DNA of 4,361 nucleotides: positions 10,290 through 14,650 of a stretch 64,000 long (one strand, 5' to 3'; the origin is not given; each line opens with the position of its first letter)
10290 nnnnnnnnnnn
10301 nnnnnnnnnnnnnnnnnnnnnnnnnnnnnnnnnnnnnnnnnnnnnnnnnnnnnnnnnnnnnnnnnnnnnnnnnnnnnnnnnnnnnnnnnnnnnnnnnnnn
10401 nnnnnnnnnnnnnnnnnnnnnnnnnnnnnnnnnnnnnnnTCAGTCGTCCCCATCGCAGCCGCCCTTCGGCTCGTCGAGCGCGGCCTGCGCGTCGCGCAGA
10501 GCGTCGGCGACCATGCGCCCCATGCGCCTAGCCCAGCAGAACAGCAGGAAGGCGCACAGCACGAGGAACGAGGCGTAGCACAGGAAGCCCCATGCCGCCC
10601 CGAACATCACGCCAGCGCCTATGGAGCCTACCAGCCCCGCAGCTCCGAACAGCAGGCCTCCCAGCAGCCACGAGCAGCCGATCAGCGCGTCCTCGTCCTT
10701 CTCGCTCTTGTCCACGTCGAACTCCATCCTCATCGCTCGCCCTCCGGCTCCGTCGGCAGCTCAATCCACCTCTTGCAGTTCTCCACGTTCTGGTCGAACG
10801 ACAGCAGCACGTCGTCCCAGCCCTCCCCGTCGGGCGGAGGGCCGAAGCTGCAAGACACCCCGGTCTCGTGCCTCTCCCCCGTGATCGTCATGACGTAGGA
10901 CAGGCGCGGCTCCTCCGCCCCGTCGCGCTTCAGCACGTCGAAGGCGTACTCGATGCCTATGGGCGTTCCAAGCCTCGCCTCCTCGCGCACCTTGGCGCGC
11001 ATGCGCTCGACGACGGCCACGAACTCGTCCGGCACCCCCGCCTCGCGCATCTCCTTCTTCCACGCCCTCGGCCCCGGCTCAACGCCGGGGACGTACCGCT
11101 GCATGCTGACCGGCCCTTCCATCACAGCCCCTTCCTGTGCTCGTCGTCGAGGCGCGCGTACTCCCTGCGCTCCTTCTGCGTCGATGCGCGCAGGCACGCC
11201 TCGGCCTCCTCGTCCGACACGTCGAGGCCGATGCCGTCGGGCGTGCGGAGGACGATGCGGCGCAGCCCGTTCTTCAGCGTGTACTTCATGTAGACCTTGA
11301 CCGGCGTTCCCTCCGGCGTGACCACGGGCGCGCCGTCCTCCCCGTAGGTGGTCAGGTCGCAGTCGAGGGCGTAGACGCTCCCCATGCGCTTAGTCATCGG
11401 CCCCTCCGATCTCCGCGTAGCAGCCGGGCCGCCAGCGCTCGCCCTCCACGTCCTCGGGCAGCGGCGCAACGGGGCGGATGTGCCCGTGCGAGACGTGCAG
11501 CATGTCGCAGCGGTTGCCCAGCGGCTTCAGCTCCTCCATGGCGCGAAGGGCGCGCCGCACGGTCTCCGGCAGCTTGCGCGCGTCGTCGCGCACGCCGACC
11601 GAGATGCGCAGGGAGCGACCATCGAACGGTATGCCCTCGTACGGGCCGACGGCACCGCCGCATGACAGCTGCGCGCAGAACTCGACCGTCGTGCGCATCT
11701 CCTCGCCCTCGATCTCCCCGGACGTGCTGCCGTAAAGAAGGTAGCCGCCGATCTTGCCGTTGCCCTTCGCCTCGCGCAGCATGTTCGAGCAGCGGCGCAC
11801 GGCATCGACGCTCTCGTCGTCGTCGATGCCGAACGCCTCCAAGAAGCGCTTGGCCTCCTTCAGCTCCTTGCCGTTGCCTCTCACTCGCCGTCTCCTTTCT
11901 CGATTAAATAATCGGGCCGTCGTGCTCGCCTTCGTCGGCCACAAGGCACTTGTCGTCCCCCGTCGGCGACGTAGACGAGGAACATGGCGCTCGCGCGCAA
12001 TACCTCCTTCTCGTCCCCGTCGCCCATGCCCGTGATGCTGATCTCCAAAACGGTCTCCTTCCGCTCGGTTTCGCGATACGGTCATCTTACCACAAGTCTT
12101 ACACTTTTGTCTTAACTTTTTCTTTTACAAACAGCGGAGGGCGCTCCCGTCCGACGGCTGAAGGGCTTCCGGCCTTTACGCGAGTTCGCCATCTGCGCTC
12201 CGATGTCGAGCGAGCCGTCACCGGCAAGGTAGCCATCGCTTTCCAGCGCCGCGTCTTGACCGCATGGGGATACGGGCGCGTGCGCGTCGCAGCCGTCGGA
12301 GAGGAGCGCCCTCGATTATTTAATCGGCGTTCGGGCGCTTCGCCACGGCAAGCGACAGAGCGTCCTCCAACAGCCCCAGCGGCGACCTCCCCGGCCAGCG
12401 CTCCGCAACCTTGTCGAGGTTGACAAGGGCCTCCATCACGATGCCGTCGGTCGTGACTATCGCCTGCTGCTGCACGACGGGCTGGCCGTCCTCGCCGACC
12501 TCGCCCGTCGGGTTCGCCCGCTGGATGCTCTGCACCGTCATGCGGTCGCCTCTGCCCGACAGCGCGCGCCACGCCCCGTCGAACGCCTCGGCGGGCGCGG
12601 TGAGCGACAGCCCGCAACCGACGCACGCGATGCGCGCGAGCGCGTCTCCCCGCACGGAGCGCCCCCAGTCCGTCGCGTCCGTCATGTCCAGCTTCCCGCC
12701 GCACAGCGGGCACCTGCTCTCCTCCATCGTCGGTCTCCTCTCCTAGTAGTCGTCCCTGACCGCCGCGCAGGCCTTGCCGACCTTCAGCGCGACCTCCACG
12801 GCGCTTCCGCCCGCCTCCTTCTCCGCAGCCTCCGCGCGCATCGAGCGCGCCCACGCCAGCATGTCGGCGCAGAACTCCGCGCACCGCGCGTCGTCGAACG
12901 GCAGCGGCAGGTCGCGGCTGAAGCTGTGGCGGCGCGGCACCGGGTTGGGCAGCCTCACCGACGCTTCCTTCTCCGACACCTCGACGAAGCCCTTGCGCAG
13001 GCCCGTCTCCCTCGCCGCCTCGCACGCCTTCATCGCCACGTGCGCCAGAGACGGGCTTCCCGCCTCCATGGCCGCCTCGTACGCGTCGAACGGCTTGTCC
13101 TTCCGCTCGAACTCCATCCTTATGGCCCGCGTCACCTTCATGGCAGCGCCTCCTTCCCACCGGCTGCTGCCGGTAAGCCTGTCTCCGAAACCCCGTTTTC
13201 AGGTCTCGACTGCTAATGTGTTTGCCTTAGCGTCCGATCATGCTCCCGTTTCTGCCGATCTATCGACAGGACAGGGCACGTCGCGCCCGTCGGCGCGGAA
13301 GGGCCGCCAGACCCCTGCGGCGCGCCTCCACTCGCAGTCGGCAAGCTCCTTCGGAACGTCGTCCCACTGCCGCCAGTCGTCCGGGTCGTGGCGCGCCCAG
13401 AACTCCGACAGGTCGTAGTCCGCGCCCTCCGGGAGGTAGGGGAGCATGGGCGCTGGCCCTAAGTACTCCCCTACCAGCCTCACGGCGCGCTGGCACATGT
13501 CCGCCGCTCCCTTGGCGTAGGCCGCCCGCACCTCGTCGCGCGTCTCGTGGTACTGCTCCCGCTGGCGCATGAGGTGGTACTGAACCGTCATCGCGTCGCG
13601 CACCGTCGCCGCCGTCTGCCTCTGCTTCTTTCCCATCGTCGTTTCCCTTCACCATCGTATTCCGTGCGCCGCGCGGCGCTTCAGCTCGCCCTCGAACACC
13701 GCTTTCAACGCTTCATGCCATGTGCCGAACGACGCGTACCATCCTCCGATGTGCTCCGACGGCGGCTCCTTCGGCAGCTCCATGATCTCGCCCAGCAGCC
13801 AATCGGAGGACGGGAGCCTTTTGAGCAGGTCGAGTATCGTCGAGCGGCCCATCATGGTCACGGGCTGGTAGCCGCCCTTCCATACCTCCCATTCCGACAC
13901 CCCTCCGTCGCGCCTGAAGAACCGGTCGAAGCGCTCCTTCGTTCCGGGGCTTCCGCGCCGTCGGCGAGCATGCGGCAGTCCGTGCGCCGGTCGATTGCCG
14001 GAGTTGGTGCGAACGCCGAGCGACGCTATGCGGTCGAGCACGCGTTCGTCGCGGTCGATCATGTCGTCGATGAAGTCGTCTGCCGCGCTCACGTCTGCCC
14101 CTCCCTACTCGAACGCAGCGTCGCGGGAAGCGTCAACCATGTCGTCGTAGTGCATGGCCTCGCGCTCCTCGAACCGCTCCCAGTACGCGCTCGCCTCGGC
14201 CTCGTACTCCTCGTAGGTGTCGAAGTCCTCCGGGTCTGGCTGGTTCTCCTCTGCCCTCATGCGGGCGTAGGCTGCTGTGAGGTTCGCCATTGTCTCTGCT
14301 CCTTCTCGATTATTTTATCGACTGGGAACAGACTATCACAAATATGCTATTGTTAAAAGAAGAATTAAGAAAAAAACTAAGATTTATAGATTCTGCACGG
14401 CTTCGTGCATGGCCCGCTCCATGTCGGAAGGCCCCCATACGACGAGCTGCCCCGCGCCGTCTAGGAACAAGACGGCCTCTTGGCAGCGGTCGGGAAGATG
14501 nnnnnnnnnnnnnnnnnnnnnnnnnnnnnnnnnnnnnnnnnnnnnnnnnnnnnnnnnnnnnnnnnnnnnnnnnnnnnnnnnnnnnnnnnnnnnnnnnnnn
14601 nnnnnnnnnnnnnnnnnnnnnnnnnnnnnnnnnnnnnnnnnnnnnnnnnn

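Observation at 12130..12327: Gene-free ~180-nt segment flanked by 24-nt inverted repeats: candidate structured sRNA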

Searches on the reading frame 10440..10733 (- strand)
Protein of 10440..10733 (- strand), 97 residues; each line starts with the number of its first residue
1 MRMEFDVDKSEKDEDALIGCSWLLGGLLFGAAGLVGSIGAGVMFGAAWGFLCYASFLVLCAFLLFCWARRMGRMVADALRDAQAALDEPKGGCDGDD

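Call 71: search_protein_families(library=pfam, proteins=[window:10440-10733:-], max_evalue=0.01)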
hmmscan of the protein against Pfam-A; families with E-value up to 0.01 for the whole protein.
window:10440-10733:- (97 aa): 2 families
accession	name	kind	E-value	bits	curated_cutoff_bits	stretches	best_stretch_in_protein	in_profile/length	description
PF07332.16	Phage_holin_3_6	-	0.00035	21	28.4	1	10-84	27-106/116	Putative Actinobacterial Holin-X, holin superfamily III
PF20990.2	DUF2207_C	-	0.0096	16.1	33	1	20-74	139-192/247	Predicted membrane protein (DUF2207) C-terminal domain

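Call 72: search_protein_families(library=phrogs, proteins=[window:10440-10733:-], max_evalue=0.01)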
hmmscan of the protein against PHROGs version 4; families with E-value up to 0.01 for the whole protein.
window:10440-10733:- (97 aa): 0 families

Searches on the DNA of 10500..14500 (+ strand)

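Call 12: search_dna_similar(query=window:10500-14500:+, collection=phages, mode=distant, max_rows=30)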
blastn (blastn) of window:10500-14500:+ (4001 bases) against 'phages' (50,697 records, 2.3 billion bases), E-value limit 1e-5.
Records with a match: 1; places in all: 2; records where one place covers at least 80% of the query: 0.
Best place of each record, by identity: 95-99% 1.
By first word of the organism name: Eggerthella 1.
By host as written in the record: Eggerthella lenta DSM 2243 1.
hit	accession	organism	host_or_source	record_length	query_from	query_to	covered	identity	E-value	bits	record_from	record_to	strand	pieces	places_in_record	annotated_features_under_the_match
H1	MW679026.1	Eggerthella phage LE2-3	Eggerthella lenta DSM 2243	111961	1062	4001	65%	98.4%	0e+0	4531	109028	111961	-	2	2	hypothetical protein (x8)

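Call 13: get_annotated_region(hit=H1, flank=3000)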
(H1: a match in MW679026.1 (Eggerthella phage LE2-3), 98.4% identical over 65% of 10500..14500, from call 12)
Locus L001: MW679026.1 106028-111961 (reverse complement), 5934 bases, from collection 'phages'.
description: Eggerthella phage LE2-3, complete genome.
organism: Eggerthella phage LE2-3 (NCBI taxid 2853267)
taxonomy: Viruses; Duplodnaviria; Heunggongvirae; Uroviricota; Caudoviricetes
host: Eggerthella lenta DSM 2243; source: activate sludge; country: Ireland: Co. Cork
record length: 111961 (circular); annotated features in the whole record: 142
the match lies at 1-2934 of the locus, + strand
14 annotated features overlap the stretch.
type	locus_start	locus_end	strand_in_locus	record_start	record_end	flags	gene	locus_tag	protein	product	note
CDS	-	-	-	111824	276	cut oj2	-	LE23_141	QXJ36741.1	hypothetical protein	-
CDS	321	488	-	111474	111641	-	-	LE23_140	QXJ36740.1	hypothetical protein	-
CDS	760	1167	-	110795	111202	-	-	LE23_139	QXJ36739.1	hypothetical protein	-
CDS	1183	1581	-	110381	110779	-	-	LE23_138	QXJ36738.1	hypothetical protein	-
CDS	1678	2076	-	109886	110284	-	-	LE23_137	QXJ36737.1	hypothetical protein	-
CDS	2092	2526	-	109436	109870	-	-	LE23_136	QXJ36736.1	hypothetical protein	-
CDS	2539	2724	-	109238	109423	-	-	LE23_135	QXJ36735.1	hypothetical protein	-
CDS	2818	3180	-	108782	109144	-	-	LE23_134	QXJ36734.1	hypothetical protein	-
CDS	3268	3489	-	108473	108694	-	-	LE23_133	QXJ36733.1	hypothetical protein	-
CDS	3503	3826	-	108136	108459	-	-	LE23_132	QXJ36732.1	hypothetical protein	-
CDS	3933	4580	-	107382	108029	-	-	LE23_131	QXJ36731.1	hypothetical protein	-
CDS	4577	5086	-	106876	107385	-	-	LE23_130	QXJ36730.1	restriction endonuclease type II-like protein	-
CDS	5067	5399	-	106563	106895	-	-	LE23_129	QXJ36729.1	hypothetical protein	-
CDS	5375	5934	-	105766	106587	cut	-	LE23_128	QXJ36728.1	exonuclease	-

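Call 18: search_rna_families(source=window, start=12050, end=12400, threshold=evalue, max_evalue=10, show_alignments=3)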
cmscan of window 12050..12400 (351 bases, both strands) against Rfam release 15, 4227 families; matches with E-value up to 10: 2.
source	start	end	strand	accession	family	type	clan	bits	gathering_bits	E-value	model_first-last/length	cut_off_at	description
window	12191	12329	-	RF01975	HOTAIRM1_1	Gene; lncRNA;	-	22.6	70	2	1-125/125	no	HOX antisense intergenic RNA myeloid 1 conserved region 1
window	12250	12354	-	RF01497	ALIL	Cis-reg;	-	9.3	50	4.8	1-117/117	no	ALIL pseudoknot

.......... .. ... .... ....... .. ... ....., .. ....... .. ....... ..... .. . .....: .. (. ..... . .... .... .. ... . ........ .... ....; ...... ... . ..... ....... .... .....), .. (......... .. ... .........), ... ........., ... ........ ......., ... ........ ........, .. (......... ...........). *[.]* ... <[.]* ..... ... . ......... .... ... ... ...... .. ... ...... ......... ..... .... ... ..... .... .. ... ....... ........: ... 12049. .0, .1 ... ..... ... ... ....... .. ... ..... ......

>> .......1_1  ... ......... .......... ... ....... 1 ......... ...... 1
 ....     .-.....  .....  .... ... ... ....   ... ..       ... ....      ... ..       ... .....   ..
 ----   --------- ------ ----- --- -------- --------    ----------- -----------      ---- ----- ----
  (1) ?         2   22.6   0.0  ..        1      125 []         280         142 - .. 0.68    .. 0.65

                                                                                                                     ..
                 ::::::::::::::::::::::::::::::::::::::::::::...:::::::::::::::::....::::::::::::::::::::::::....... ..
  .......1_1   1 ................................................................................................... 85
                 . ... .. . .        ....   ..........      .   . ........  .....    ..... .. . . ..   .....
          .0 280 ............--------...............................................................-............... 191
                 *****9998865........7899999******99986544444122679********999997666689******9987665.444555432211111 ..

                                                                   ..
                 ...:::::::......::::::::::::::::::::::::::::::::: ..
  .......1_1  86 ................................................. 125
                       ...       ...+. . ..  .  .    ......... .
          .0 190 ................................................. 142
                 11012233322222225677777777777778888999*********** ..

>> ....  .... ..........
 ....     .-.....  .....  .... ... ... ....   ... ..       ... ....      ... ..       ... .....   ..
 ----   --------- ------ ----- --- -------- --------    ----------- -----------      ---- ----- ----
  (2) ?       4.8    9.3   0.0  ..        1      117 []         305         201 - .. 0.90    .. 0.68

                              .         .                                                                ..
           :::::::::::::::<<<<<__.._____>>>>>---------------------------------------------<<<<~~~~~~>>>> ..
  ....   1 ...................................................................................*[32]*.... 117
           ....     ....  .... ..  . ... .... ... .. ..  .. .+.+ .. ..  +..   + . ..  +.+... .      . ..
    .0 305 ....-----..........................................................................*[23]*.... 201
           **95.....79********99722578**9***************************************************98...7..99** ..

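Call 84: search_dna_similar(query=window:12130-12320:-, collection=plasmids, mode=distant, max_evalue=1, max_rows=15)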
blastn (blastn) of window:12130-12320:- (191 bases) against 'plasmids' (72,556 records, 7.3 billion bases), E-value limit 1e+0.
Records with a match: 7; places in all: 7; records where one place covers at least 80% of the query: 0.
Best place of each record, by identity: 95-99% 1; 80-90% 5; 60-80% 1.
By first word of the organism name: Streptomyces 1; Rhizobium 1; Azospirillum 1; Microvirga 1; Haloferax 1; Caballeronia 1; Pseudosulfitobacter 1.
By predicted mobility (MOB-suite, as given by PLSDB): non-mobilizable 5; conjugative 1; mobilizable 1.
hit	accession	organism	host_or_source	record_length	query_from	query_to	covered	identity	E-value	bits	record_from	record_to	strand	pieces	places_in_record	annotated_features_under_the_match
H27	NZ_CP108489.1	Streptomyces sp. NBC_01244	-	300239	9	60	27%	81.5%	2e-1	44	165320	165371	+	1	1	FAD-dependent monooxygenase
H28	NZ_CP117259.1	Rhizobium tumorigenes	Rubus sp.,pure bacterial culture,Aerial ...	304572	7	54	25%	81.3%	2e-1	44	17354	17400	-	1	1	SDR family oxidoreductase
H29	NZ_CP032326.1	Azospirillum argentinense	soil sample,Agricultural field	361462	63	107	24%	83.3%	5e-1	42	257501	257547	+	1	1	AAA family ATPase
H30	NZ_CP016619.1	Microvirga ossetica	Vicia alpestris,cell culture,nodules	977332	72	118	25%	78.7%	5e-1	41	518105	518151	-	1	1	aspartate/glutamate racemase family protein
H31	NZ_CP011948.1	Haloferax gibbonsii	whole genome,saline saltern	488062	13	49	19%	83.8%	5e-1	41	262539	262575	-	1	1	MBL fold metallo-hydrolase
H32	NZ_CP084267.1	Caballeronia sp. Lep1P3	Leptoglossus zonatus,Cell culture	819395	86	121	19%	86.1%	5e-1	41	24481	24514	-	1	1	MMPL family transporter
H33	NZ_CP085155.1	Pseudosulfitobacter sp. DSM 107133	cell culture,Seawater from the North ...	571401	69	93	13%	96.0%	5e-1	42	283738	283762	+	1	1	glpK: glycerol kinase GlpK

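Call 85: search_dna_similar(query=window:12130-12320:-, collection=phages, mode=distant, max_evalue=1, max_rows=15)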
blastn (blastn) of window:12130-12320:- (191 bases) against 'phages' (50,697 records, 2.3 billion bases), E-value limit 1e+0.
Records with a match: 1; places in all: 1; records where one place covers at least 80% of the query: 1.
Best place of each record, by identity: >=99% 1.
By first word of the organism name: Eggerthella 1.
By host as written in the record: Eggerthella lenta DSM 2243 1.
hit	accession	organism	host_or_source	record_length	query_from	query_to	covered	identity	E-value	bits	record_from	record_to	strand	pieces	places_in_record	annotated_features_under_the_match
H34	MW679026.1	Eggerthella phage LE2-3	Eggerthella lenta DSM 2243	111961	1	191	100%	100.0%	3e-93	345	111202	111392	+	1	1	hypothetical protein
